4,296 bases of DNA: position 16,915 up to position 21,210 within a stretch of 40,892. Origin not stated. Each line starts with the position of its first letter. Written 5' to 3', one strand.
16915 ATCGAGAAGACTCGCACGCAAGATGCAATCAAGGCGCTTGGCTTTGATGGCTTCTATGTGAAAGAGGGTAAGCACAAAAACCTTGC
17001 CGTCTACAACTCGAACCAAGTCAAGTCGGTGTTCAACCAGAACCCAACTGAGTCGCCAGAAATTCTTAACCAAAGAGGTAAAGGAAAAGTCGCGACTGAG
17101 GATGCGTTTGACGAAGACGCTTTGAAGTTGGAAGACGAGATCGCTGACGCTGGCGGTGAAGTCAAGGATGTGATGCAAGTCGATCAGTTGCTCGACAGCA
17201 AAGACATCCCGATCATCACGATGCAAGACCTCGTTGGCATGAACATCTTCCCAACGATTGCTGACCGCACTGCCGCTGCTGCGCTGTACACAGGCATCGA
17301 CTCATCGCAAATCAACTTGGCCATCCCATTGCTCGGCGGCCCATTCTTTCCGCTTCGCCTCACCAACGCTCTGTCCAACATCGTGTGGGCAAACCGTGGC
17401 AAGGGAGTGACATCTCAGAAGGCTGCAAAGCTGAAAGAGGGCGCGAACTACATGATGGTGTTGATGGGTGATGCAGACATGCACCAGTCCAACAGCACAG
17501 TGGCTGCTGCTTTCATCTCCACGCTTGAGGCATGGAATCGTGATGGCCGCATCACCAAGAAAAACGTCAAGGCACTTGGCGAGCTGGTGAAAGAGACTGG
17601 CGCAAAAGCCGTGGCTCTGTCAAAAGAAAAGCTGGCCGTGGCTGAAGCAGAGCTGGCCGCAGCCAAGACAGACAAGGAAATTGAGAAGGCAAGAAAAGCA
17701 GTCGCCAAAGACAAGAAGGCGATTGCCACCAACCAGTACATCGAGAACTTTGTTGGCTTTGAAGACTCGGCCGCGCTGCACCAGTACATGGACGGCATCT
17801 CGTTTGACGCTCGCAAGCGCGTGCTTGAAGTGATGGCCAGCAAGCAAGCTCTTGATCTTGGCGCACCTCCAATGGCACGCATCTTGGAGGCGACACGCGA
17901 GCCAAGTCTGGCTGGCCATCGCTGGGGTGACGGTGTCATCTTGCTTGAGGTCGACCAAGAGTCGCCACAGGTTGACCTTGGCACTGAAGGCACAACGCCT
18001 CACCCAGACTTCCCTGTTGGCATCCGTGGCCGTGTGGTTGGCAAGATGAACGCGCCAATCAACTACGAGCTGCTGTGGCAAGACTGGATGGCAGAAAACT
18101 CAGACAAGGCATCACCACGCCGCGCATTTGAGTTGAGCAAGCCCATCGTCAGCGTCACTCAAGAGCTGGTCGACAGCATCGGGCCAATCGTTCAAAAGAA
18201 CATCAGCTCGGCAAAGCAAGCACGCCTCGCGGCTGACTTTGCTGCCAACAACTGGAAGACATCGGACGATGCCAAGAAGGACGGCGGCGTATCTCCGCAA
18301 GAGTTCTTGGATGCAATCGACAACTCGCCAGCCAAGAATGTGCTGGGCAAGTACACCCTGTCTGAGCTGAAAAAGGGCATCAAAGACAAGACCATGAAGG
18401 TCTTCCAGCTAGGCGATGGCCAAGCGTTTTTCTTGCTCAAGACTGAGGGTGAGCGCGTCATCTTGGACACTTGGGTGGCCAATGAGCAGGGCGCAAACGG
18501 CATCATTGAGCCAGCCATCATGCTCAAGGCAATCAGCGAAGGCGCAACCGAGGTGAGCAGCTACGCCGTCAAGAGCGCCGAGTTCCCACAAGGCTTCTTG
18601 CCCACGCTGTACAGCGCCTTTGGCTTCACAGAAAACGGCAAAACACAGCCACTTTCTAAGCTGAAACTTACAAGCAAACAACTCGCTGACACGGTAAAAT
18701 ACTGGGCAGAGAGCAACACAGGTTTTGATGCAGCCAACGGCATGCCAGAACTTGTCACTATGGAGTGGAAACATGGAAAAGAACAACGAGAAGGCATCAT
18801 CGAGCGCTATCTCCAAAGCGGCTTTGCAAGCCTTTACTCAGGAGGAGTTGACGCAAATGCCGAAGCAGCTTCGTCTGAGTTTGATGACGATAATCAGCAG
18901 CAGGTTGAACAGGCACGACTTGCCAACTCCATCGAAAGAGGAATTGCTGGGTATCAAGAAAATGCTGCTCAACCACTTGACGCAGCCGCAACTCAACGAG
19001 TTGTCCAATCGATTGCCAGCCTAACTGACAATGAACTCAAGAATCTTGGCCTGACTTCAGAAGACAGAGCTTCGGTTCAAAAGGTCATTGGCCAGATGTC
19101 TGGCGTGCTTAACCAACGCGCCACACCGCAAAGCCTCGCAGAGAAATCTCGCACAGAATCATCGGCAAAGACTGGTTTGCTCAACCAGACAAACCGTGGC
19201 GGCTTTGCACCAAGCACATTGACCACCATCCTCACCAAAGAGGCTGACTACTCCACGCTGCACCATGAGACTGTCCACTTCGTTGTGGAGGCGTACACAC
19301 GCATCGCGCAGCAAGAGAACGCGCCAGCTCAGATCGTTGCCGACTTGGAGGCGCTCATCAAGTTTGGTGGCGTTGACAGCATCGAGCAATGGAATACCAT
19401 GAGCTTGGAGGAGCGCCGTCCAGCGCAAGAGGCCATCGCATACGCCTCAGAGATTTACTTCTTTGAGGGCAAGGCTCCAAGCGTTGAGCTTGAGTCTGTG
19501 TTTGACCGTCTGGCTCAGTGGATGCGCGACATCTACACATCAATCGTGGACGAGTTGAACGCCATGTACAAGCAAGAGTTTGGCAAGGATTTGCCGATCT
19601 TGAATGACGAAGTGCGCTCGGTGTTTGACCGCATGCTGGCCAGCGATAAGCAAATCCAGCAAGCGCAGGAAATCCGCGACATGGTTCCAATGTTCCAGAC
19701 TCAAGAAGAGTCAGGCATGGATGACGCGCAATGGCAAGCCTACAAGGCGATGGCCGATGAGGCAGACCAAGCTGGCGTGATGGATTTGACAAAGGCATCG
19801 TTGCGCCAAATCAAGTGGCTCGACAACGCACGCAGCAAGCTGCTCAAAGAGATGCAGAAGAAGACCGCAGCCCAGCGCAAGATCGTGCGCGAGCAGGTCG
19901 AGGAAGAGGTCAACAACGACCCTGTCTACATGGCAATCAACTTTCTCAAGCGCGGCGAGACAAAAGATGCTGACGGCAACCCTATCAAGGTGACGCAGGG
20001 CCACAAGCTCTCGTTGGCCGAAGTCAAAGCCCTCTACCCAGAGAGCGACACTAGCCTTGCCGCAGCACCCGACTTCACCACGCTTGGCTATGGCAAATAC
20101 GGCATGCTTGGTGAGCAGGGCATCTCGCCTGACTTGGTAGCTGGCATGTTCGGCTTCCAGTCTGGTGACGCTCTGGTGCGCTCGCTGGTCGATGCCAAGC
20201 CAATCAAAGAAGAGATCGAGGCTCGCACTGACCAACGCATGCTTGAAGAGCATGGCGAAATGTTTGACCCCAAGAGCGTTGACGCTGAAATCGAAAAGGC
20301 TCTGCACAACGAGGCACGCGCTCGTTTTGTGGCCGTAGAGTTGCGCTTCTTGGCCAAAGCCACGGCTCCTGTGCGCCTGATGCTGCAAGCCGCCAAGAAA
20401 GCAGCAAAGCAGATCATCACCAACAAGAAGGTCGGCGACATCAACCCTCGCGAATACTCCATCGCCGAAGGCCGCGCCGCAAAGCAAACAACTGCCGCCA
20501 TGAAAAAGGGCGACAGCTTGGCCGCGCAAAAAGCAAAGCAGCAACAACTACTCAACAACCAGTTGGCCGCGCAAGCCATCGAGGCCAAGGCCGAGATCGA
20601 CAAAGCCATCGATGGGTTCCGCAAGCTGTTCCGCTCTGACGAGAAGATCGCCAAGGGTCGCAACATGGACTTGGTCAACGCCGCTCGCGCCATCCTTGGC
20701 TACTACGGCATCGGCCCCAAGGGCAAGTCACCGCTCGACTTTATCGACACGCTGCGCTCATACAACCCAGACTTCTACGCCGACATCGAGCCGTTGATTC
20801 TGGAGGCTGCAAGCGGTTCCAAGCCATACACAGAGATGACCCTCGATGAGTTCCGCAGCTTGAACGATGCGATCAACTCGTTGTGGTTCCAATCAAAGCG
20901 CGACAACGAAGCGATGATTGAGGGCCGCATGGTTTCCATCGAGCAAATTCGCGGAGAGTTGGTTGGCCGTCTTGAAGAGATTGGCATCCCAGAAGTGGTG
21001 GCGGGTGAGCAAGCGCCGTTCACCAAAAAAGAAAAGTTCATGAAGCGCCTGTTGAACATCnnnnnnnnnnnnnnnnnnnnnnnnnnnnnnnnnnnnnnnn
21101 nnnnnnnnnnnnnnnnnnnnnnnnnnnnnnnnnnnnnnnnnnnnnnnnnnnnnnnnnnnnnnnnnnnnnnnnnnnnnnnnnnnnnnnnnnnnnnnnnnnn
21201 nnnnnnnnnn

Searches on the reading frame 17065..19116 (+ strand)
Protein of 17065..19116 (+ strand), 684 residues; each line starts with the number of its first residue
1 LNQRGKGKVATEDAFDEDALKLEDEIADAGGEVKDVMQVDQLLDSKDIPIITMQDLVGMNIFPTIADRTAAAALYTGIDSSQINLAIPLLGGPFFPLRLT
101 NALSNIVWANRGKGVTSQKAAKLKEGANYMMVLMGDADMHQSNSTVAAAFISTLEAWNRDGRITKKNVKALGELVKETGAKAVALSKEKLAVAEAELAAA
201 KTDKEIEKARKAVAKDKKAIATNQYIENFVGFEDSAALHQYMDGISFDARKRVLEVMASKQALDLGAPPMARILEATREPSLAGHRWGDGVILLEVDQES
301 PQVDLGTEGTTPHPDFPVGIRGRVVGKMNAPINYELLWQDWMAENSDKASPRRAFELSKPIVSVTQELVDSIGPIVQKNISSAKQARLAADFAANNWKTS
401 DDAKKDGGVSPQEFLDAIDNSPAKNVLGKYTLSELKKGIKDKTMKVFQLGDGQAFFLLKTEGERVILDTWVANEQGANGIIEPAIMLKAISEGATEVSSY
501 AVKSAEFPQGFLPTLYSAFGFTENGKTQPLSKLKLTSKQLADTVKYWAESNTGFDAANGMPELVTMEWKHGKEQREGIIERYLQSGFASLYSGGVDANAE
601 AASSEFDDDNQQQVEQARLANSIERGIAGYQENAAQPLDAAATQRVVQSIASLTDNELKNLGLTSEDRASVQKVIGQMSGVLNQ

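Call 12: find_homologous_proteins(query=window:17065-19116:+, max_evalue=0.001)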
Query window:17065-19116:+ (684 aa): 3 proteins with E <= 0.001 among 8000 candidates.
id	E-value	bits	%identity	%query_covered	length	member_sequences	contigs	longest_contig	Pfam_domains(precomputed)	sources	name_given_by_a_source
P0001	7.4e-268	909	61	97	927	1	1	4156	-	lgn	-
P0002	5.3e-185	635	46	96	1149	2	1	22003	-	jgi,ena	-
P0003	5.6e-72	262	53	37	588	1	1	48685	PF18760.8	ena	-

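Call 31: search_protein_representatives(protein=window:17065-19116:+)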
Query: 684 residues. Proteins with E-value up to 0.001 (for the whole library): 282; up to 1e-10: 181; up to 1e-30: 137. The best 150 are listed.
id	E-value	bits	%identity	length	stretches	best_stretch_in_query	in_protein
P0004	0.0e+00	1344.3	89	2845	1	1-684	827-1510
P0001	2.3e-268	908.6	61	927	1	10-672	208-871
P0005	2.4e-254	862.3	61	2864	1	14-677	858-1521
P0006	4.0e-244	828.5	59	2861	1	13-683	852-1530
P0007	3.2e-242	822.3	59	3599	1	12-677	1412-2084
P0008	4.5e-235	798.6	63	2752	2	217-684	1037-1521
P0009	1.7e-204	697.6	55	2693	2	226-680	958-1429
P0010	3.1e-204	696.8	57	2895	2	222-677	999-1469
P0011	1.1e-195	668.5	55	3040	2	224-678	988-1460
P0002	1.7e-185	634.9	53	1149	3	348-672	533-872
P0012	2.2e-181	621.3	53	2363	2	22-427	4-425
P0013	1.1e-178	612.4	53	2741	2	225-684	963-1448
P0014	3.2e-178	610.8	51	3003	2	3-427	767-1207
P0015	2.2e-173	594.9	53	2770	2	221-674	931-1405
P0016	7.5e-156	537.0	48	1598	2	223-680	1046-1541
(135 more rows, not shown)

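Call 37: search_protein_families(library=pfam, alignment_id=A2, max_evalue=0.001)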
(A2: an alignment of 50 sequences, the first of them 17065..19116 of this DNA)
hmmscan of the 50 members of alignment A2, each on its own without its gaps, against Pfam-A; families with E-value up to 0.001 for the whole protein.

A. member 1, window:17065-19116:+ (684 aa): 0 families

B. families by the number of members that match (of 50 scanned): 3 families
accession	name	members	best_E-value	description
PF18760.7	ART-PolyVal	2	9.2e-47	ADP-Ribosyltransferase in polyvalent proteins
PF23802.1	DUF7178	1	5.8e-05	Family of unknown function (DUF7178)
PF25735.1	Phage_L5_gp82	1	0.00014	Mycobacterium phage L5 gene 82 protein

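Call 41: predict_structure(alignment_id=A2)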
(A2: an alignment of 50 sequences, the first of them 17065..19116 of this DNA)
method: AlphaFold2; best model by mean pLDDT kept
length: 684 residues; sequences in the alignment: 50
mean_pLDDT: 89.5   pTM: 0.87
mean pLDDT of the five models: 89.5, 88.5, 87.9, 87.0, 86.6
residues with pLDDT >= 90: 551; 70-90: 51; 50-70: 38; < 50: 44
segments of 3 or more residues with pLDDT < 50: 1-12, 30-36, 608-611, 621-635, 681-684
pLDDT, mean of each block of 10 residues (from residue 1): 38 55 59 56 90 97 97 95 94 95 96 91 96 96 96 97 98 98 98 98 97 97 97 95 95 97 97 95 95 97 94 95 96 97 96 96 98 93 97 98 97 96 95 98 98 98 97 93 96 97 92 93 92 92 94 92 96 94 87 70 67 52 35 52 94 97 97 81 45
secondary structure, 60 per line:
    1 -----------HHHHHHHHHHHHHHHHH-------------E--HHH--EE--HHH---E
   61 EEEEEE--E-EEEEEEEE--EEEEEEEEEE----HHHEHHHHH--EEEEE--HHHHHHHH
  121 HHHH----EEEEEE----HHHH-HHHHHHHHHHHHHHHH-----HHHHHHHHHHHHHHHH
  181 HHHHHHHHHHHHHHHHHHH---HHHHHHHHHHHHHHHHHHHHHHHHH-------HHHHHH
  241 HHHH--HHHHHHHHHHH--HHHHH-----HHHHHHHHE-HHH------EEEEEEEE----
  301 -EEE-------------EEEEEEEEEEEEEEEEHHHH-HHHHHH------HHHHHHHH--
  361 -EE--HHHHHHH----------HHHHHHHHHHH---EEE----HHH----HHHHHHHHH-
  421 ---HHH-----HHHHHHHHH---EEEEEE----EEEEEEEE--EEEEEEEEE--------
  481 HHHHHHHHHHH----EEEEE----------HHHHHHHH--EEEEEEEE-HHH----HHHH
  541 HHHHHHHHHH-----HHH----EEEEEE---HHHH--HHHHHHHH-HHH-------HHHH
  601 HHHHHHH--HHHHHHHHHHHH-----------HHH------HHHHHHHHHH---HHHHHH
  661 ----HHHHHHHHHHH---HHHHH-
elements in order (helices of 4 or more, strands of 3 or more residues): H12-28 E60-66 E71-78 E81-90 H99-103 E106-110 H113-124 E129-134 H139-142 H144-159 H165-199 H203-227 H235-244 H247-257 H260-264 H270-277 E289-296 E302-304 E318-333 H334-337 H339-344 H351-358 H366-372 H383-393 E397-399 H411-419 H432-440 E444-449 E454-461 E464-472 H481-491 E496-500 H511-518 E521-528 H537-550 E563-568 H572-575 H578-585 H597-607 H610-621 H642-651 H655-660 H665-675 H679-683

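Call 44: fold_search(model_id=the predicted structure, library=pdb)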
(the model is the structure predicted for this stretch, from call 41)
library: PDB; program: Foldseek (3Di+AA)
matches with E <= 10: 246; with E <= 0.001: 0
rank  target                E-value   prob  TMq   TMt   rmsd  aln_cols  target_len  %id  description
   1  3fix_A                9.3e-02  0.89  0.14  0.44   6.5       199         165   11  Crystal structure of a putative n-acetyltransferase (ta0374) from thermoplasma acidophilum (released 2009-01-13)
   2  3ey5                  1.1e-01  0.94  0.17  0.53  10.1       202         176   14  Putative acetyltransferase from GNAT family from Bacteroides thetaiotaomicron. (released 2008-11-18)
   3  9div_C                2.0e-01  0.28  0.09  0.23  12.3       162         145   16  The crystal structure of de novo designed ChuA binding protein C8 (released 2025-05-21)
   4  4my3_D                2.9e-01  0.82  0.11  0.18   6.6       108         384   14  Crystal Structure of GCN5-related N-acetyltransferase from Kribbella flavida (released 2013-10-09)
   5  4nf1_F                3.2e-01  0.63  0.12  0.45   9.2       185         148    9  Structure of N-acetyltransferase domain of X. fastidiosa NAGS/K without his-tag (released 2014-11-12)
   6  5azs_C                4.5e-01  0.13  0.10  0.14  28.4       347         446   12  Crystal structure of a membrane protein from Pseudomonas aeruginosa (released 2016-06-08)
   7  4nex_A                4.9e-01  0.54  0.12  0.41   9.3       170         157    9  Structure of the N-acetyltransferase domain of X. fastidiosa NAGS/K (released 2014-11-12)
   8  4my0_F                4.9e-01  0.38  0.12  0.20   6.4       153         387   12  Crystal Structure of GCN5-related N-acetyltransferase from Kribbella flavida (released 2013-11-06)
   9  4nf1_D                5.4e-01  0.72  0.15  0.52   7.0       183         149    9  Structure of N-acetyltransferase domain of X. fastidiosa NAGS/K without his-tag (released 2014-11-12)
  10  9div_B                6.0e-01  0.21  0.09  0.26  10.7       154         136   16  The crystal structure of de novo designed ChuA binding protein C8 (released 2025-05-21)
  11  9div_A                6.6e-01  0.20  0.09  0.26  10.8       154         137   16  The crystal structure of de novo designed ChuA binding protein C8 (released 2025-05-21)
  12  8zar_C                6.9e-01  0.06  0.06  0.10  26.3       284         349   14  EmrAB-TolC MFS-type tripartite multidrug efflux pump FA (released 2025-04-30)
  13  4kzt_A                9.3e-01  0.51  0.14  0.20   6.6       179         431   10  Structure mmNAGS bound with L-arginine (released 2014-04-16)
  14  8zal_A                9.3e-01  0.09  0.08  0.15  24.0       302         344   14  EmrAB-TolC MFS-type tripartite multidrug efflux pump EA (released 2025-04-30)
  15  3s6h_Y                1.1e+00  0.44  0.14  0.21   9.0       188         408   10  Crystal structure of native mmNAGS/k (released 2012-04-25)
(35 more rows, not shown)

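Call 69: search_solved_structures(query=A2, max_evalue=10, show_alignments=3)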
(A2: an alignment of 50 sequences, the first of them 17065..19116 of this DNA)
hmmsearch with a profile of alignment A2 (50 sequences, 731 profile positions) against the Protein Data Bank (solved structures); distinct sequences matched with E-value up to 10: 1.
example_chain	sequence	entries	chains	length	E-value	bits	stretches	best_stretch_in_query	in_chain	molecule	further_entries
1q80_A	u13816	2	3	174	0.54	12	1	367-415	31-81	Sarcoplasmic calcium-binding protein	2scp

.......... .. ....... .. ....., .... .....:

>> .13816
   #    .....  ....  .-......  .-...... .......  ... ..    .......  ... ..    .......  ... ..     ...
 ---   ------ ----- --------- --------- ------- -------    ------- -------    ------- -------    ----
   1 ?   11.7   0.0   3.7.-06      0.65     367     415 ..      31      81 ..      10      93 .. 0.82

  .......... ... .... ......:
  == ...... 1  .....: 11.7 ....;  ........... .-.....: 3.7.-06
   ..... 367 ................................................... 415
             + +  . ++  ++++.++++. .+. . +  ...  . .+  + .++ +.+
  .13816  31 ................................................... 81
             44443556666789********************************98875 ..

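Call 79: search_protein_families(library=ncbifam, proteins=[window:17065-19116:+], max_evalue=1)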
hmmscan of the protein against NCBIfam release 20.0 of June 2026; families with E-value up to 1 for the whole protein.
window:17065-19116:+ (684 aa): 2 families
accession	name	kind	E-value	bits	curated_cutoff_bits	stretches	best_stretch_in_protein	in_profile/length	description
NF008815.0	PRK11857.1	equivalog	0.014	14.9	378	1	151-223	21-93/308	dihydrolipoamide acetyltransferase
TIGR00459.1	aspS_bact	equivalog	0.22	9.8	373.85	1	143-209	310-375/586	aspartate--tRNA ligase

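Call 84: search_protein_families(library=pfam, alignment_id=A5, max_evalue=0.0001)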
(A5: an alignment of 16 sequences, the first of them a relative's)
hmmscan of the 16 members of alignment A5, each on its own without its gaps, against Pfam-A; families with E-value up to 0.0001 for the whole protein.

A. member 1, P0005 (2864 aa): 1 family
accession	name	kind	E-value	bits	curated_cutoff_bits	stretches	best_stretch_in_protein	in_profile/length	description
PF18834.6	LPD22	-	8.3e-15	55.3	28.6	1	28-116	4-89/97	Large polyvalent protein associated domain 22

B. families by the number of members that match (of 16 scanned): 4 families
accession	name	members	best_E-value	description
PF18834.6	LPD22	14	3.9e-18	Large polyvalent protein associated domain 22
PF18760.7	ART-PolyVal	8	1.8e-19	ADP-Ribosyltransferase in polyvalent proteins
PF18814.6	PBECR5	2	1.8e-14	phage-Barnase-EndoU-ColicinE5/D-RelE like nuclease5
PF25735.1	Phage_L5_gp82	1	2.6e-06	Mycobacterium phage L5 gene 82 protein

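Call 101: search_dna_similar(query=window:17065-19116:+, collection=plasmids, mode=protein, max_rows=15, max_evalue=0.001)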
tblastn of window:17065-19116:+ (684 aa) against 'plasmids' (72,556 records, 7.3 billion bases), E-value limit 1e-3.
No match.

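Call 102: search_dna_similar(query=window:17065-19116:+, collection=phages, mode=protein, max_rows=25, max_evalue=0.001)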
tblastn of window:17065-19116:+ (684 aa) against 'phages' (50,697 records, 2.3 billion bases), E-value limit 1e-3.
No match.

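Call 104: find_related_loci(query=A1, collection=genome_contigs, flank=2000)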
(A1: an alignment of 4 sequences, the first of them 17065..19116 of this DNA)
Query A1 (684 aa) in genome_contigs; peptide patterns used: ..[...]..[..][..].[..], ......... (x = any residue, [..] = any of these).
39 stretches matched a pattern, but none encodes a relative of the query by tblastn (E <= 1e-3).

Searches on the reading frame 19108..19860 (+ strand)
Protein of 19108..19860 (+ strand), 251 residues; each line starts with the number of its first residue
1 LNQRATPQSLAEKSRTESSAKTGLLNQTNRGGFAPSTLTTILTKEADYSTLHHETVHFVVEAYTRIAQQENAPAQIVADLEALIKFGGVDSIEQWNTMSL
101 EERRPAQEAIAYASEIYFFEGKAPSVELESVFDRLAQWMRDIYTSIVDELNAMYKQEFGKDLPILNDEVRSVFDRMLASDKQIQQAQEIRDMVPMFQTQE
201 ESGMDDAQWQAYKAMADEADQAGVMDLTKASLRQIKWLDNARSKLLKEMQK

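Call 11: search_protein_families(library=pfam, proteins=[window:19108-19860:+], max_evalue=10)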
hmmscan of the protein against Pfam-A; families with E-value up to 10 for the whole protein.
window:19108-19860:+ (251 aa): 3 families
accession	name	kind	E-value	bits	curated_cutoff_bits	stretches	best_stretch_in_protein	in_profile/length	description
PF15640.11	Tox-MPTase4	-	0.046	14.1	25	1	21-57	43-79/132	Metallopeptidase toxin 4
PF19702.4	DUF6200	-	0.1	12.7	26.9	1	210-250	5-45/76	Family of unknown function (DUF6200)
PF14799.11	FAM195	-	0.22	12.4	25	1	44-79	25-60/98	FAM195 family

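Call 79: search_protein_families(library=ncbifam, proteins=[window:19108-19860:+], max_evalue=1)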
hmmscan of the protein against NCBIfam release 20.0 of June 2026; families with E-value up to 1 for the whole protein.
window:19108-19860:+ (251 aa): 1 family
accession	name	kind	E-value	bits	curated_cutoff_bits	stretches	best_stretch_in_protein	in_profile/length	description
TIGR02522.1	pilus_cpaD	subfamily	0.11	12.3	94.45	0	17-92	39-106/198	CpaD family pilus assembly lipoprotein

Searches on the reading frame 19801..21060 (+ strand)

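Call 11: search_protein_families(library=pfam, proteins=[window:19801-21060:+], max_evalue=10)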
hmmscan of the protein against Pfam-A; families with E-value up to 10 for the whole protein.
window:19801-21060:+ (420 aa): 1 family
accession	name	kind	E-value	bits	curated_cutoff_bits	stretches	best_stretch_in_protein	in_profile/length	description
PF16035.10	Chalcone_2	-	0.053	13.8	27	1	254-297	111-154/203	Chalcone isomerase like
